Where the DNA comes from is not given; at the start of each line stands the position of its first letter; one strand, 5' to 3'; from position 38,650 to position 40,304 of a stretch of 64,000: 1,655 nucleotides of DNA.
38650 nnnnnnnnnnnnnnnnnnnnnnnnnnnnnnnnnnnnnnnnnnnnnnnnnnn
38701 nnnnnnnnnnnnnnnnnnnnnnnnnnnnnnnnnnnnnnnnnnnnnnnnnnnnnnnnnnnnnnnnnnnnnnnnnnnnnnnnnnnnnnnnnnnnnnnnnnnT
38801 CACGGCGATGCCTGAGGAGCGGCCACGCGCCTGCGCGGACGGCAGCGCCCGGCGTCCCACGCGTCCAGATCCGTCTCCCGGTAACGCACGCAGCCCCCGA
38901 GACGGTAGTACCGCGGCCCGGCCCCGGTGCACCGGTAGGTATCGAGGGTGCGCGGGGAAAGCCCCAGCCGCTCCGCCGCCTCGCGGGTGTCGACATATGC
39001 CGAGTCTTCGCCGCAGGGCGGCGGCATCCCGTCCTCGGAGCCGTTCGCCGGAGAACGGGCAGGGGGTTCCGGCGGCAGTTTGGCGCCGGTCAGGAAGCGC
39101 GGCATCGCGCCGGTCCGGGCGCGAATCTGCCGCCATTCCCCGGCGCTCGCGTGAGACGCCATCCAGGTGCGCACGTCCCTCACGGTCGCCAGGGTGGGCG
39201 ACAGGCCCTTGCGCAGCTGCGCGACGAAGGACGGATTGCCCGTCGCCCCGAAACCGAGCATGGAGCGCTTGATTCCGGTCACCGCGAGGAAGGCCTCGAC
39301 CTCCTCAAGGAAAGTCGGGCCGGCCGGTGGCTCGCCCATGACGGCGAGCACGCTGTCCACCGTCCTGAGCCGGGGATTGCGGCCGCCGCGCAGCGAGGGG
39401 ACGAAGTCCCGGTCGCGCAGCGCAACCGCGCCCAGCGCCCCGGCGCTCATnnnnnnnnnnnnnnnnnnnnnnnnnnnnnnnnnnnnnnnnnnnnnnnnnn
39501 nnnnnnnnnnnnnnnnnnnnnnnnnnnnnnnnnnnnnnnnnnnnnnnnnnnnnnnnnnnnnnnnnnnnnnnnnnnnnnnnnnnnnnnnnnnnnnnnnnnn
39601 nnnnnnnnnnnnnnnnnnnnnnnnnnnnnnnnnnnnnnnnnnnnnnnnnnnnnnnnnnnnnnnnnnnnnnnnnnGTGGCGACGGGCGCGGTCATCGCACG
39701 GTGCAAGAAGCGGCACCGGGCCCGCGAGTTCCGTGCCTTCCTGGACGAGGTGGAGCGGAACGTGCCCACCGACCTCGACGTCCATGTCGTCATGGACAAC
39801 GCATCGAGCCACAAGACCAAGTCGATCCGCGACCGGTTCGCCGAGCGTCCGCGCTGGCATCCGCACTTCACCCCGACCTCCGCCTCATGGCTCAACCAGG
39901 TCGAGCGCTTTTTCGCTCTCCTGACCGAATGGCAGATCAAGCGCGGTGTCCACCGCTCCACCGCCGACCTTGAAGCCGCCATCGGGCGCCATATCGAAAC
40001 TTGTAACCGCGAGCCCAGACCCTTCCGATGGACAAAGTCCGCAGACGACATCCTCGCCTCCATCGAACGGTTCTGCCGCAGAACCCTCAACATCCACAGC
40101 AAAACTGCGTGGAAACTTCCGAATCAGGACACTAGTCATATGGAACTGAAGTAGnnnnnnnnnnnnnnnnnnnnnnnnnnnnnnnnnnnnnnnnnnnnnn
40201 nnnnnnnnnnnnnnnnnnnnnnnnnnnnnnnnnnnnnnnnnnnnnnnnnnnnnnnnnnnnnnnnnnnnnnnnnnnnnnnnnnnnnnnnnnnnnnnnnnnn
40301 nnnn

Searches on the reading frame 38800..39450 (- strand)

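Call 16: search_protein_families(library=pfam, proteins=[window:38800-39450:-], max_evalue=0.01)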
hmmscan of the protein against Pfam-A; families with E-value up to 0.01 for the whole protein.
window:38800-39450:- (216 aa): 1 family
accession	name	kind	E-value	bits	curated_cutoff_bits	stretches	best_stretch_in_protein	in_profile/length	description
PF12728.13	HTH_17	-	5.6e-09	36.6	27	1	152-198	1-46/51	Helix-turn-helix domain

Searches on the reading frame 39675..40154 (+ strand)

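Call 16: search_protein_families(library=pfam, proteins=[window:39675-40154:+], max_evalue=0.01)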
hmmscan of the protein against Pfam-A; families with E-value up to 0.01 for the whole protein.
window:39675-40154:+ (159 aa): 1 family
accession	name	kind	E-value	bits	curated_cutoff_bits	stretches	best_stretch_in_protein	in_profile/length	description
PF13358.12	DDE_3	-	3.6e-16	59.8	28.6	1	4-96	49-142/146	DDE superfamily endonuclease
